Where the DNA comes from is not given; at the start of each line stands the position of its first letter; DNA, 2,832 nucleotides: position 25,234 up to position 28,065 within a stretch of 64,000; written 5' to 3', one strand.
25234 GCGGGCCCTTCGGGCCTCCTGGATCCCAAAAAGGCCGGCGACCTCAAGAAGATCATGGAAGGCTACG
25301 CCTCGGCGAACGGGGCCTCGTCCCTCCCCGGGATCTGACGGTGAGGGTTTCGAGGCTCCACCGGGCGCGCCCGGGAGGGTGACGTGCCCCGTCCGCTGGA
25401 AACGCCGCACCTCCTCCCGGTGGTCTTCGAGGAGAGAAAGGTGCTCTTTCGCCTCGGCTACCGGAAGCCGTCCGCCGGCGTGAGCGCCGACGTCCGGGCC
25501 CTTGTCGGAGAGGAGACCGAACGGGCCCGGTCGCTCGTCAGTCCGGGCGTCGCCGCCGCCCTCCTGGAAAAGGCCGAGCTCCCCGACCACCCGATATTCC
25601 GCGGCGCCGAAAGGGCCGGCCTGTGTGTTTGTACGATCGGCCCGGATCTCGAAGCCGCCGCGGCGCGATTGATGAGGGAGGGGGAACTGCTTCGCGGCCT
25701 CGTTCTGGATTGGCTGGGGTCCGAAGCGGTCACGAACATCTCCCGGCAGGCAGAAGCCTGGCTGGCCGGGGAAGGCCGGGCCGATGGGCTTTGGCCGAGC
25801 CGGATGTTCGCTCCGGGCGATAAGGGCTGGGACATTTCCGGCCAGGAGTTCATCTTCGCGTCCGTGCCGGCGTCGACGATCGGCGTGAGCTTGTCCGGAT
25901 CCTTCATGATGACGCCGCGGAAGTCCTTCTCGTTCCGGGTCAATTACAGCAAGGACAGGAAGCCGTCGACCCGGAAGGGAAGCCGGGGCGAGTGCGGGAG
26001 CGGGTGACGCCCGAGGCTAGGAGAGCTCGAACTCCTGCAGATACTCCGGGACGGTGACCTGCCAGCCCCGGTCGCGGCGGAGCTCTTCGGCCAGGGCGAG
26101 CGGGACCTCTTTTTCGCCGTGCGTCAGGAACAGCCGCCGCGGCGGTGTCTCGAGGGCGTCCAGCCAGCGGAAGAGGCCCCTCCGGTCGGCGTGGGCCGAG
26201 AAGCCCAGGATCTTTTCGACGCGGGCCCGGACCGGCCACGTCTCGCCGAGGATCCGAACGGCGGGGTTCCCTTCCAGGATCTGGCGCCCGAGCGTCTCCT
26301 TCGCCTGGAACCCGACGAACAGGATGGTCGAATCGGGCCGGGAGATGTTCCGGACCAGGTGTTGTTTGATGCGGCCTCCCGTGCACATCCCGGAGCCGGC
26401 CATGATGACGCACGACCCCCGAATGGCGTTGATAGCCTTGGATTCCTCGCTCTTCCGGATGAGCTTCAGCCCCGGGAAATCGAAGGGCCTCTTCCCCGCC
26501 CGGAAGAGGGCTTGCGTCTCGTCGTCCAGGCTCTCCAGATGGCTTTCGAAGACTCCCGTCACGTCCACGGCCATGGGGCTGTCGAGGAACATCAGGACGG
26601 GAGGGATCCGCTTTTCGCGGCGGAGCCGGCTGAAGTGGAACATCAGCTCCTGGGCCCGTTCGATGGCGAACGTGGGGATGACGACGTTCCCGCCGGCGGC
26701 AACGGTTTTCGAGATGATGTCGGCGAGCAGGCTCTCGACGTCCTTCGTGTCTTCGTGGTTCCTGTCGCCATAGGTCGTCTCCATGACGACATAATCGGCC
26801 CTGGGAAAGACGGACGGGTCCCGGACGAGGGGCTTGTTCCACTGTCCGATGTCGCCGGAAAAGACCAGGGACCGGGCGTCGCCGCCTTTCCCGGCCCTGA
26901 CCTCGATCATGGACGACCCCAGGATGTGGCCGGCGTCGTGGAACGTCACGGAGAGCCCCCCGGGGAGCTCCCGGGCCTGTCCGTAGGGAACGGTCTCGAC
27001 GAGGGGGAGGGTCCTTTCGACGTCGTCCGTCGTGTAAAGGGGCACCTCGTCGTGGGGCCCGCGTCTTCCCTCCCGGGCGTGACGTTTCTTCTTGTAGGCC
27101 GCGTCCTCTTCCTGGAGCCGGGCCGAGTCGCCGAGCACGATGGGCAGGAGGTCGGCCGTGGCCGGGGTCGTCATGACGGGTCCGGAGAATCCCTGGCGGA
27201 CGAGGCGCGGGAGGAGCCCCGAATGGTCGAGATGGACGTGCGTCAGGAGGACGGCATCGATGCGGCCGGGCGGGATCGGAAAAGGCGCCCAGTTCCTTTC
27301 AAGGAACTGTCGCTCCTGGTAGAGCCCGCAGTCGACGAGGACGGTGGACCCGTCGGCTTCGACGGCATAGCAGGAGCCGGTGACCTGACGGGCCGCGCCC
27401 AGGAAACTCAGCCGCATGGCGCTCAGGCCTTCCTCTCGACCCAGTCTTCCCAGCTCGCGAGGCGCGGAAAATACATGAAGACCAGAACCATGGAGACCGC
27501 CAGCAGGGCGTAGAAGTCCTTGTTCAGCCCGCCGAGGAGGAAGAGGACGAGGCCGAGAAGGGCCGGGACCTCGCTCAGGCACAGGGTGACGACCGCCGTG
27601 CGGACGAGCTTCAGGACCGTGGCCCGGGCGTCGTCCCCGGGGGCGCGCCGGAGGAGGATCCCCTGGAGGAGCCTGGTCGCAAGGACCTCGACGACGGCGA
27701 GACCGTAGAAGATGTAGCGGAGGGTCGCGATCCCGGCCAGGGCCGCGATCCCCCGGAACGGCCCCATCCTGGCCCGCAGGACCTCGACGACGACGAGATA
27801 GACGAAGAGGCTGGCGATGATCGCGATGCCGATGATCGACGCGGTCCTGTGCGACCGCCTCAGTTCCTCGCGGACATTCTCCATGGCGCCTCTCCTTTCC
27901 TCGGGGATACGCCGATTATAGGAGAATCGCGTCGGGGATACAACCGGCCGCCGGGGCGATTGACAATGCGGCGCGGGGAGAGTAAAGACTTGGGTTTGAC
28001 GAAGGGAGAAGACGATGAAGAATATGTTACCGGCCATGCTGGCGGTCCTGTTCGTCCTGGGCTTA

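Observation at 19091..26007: Permease + RACo activase + stand-alone Hcy-methyltransferase + corrinoid protein + non-Pyl MttB + MetH-activation-like domain: candidate folate-independent, methylamine-driven methionine synthase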

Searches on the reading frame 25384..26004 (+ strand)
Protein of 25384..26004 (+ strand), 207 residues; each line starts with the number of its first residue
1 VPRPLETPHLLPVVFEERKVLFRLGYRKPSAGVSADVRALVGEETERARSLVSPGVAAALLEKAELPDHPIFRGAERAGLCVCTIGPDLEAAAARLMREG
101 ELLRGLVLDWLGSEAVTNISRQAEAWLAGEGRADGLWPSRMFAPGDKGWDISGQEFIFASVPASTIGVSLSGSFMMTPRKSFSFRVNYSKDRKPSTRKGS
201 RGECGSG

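Call 6: search_protein_families(library=pfam, proteins=[window:25384-26004:+], max_evalue=0.01)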
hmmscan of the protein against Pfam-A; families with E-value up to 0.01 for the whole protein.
window:25384-26004:+ (207 aa): 0 families

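Call 7: search_protein_families(library=ncbifam, proteins=[window:25384-26004:+], max_evalue=0.01)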
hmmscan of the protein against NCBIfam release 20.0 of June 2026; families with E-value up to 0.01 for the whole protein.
window:25384-26004:+ (207 aa): 0 families

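Call 44: search_solved_structures(query=A2, max_evalue=10, show_alignments=2)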
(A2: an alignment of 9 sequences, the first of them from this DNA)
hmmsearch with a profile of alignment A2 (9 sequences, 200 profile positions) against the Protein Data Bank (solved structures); distinct sequences matched with E-value up to 10: 1.
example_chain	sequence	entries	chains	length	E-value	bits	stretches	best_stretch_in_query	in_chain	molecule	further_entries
1j6r_A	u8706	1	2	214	3.4e-08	36.6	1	76-192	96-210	METHIONINE SYNTHASE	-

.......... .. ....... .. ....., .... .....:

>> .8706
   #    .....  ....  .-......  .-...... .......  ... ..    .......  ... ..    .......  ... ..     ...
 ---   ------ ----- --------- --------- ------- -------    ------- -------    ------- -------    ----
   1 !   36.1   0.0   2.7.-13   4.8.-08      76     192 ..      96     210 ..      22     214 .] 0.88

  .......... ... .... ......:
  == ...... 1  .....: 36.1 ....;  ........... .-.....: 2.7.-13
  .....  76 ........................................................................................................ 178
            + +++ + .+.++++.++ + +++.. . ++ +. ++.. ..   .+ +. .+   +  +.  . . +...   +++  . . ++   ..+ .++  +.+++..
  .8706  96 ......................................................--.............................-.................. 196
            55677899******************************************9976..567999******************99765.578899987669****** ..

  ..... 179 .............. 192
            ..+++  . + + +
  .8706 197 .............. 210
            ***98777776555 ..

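Call 45: search_protein_families(library=pfam, alignment_id=A2, max_evalue=10)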
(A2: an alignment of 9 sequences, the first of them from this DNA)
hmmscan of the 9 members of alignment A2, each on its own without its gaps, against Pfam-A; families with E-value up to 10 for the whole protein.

A. member 1, seq(207 aa): 0 families

B. families by the number of members that match (of 9 scanned): 4 families
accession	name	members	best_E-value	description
PF02965.22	Met_synt_B12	8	2.5e-07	Vitamin B12 dependent methionine synthase, activation domain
PF17710.6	DUF5555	1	0.0012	Family of unknown function (DUF5555)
PF24678.1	DUF7658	1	0.1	Domain of unknown function (DUF7658)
PF13907.11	CHD1-like_C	1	0.2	Chromodomain-helicase-DNA-binding protein 1-like, C-terminal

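Call 75: predict_structure(protein=window:25384-26004:+)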
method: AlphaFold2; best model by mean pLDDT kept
length: 207 residues; sequences in the alignment: 1
mean_pLDDT: 32.9   pTM: 0.23
mean pLDDT of the five models: 32.9, 31.4, 30.5, 29.3, 29.1
residues with pLDDT >= 90: 0; 70-90: 0; 50-70: 0; < 50: 207
segments of 3 or more residues with pLDDT < 50: 1-207
pLDDT, mean of each block of 10 residues (from residue 1): 28 28 31 30 30 42 43 37 37 41 37 40 37 29 30 34 27 24 26 28 30
secondary structure, 60 per line:
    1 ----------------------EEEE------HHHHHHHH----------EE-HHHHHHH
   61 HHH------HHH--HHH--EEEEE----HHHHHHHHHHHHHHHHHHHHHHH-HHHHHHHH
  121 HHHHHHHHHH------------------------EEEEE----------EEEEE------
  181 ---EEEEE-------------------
elements in order: E23-26 H33-40 H54-63 E80-84 H89-111 H113-130 E155-159 E170-174 E184-188

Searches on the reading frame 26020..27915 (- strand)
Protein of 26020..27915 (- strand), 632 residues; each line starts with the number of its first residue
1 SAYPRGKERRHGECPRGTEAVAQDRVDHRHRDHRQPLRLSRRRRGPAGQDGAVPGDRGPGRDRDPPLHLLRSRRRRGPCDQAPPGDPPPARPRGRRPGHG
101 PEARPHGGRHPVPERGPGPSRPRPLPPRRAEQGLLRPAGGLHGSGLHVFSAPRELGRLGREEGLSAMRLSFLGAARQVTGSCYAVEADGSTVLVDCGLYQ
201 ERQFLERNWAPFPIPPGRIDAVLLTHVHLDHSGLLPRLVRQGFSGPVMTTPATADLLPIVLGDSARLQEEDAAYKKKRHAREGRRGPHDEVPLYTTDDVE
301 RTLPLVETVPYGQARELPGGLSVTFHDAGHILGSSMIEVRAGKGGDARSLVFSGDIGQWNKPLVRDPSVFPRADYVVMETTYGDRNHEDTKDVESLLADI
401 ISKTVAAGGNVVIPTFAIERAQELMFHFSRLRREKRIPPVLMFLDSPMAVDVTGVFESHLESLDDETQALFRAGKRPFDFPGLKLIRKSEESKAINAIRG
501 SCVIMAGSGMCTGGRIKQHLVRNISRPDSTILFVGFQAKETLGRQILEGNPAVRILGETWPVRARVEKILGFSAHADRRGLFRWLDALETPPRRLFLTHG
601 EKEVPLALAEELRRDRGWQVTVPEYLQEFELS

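Call 10: search_protein_families(library=pfam, max_evalue=0.00001, proteins=[window:26020-27915:-])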
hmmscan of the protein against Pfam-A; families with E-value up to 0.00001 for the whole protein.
seq(632 aa): 5 families
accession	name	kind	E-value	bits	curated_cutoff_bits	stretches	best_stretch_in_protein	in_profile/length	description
PF10996.14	Beta-Casp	-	1.1e-37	129.6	27.7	1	421-546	1-120/120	Beta-Casp domain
PF07521.17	RMMBL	-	2.4e-17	63.1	21.6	1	561-623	3-63/63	Zn-dependent metallo-hydrolase RNA specificity domain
PF00753.33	Lactamase_B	-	3e-13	50.6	22.7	1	178-293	4-110/196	Metallo-beta-lactamase superfamily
PF16661.11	Lactamase_B_6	-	5.4e-09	36.1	27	1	185-340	2-150/193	Metallo-beta-lactamase superfamily domain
PF12706.13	Lactamase_B_2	-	3.5e-08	33.7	27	1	191-269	2-82/200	Beta-lactamase superfamily domain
